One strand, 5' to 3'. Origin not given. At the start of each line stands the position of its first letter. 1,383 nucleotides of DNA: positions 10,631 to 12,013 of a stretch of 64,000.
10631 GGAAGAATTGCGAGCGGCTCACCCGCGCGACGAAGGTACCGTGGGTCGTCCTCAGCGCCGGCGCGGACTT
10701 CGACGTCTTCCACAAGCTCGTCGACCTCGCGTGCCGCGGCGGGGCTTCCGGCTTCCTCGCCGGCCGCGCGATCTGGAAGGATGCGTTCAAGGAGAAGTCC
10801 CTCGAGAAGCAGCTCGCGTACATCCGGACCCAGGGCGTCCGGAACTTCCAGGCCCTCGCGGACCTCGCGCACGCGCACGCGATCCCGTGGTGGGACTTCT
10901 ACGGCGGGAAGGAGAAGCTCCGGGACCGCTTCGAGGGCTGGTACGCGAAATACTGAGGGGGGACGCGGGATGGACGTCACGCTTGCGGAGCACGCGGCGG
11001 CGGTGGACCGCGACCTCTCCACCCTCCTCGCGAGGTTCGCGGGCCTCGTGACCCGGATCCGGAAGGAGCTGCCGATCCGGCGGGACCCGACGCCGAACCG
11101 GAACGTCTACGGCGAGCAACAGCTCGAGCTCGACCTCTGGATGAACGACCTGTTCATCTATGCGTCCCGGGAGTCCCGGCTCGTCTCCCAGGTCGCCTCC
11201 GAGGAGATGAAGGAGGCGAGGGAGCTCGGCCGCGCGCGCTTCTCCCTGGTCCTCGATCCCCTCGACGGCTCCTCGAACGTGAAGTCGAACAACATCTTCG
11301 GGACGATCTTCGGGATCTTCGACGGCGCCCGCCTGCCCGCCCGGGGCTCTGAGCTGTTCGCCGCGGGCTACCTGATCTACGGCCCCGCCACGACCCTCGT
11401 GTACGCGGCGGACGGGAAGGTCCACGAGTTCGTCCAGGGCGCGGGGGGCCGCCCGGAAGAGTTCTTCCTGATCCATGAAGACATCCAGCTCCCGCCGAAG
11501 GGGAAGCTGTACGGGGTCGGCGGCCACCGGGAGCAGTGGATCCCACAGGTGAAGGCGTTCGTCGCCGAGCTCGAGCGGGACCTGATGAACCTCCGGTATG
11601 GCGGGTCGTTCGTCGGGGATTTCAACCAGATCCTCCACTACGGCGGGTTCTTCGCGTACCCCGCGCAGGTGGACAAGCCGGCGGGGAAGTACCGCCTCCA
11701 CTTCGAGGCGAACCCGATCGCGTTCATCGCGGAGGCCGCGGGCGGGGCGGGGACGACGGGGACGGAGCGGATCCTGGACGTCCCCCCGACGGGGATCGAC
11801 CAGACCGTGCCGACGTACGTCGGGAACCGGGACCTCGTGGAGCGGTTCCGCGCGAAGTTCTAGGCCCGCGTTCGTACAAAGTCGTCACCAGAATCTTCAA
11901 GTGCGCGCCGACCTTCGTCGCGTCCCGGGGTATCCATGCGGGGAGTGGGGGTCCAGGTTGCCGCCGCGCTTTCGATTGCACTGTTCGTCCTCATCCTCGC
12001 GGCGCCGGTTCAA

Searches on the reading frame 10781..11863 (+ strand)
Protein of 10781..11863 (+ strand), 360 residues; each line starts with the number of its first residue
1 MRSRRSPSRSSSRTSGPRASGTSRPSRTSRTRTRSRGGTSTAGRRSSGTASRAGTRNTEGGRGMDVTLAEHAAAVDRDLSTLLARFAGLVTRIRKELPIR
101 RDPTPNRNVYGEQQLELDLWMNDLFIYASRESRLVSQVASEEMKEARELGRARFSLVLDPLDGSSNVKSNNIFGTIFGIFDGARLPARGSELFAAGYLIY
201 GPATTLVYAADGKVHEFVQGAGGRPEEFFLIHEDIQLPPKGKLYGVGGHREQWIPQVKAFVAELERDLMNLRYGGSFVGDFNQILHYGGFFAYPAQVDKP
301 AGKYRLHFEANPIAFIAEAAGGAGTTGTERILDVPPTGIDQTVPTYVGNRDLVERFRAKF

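Call 49: search_protein_families(library=pfam, proteins=[window:10781-11863:+], max_evalue=0.00001)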
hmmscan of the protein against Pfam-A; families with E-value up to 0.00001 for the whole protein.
window:10781-11863:+ (360 aa): 2 families
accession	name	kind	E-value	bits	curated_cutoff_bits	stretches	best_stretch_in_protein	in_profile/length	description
PF18913.5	FBPase_C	-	7.8e-34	116.7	27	1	237-357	1-123/127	Fructose-1-6-bisphosphatase, C-terminal domain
PF00316.25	FBPase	-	6.2e-26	91.6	34.8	1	106-219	53-179/191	Fructose-1-6-bisphosphatase, N-terminal domain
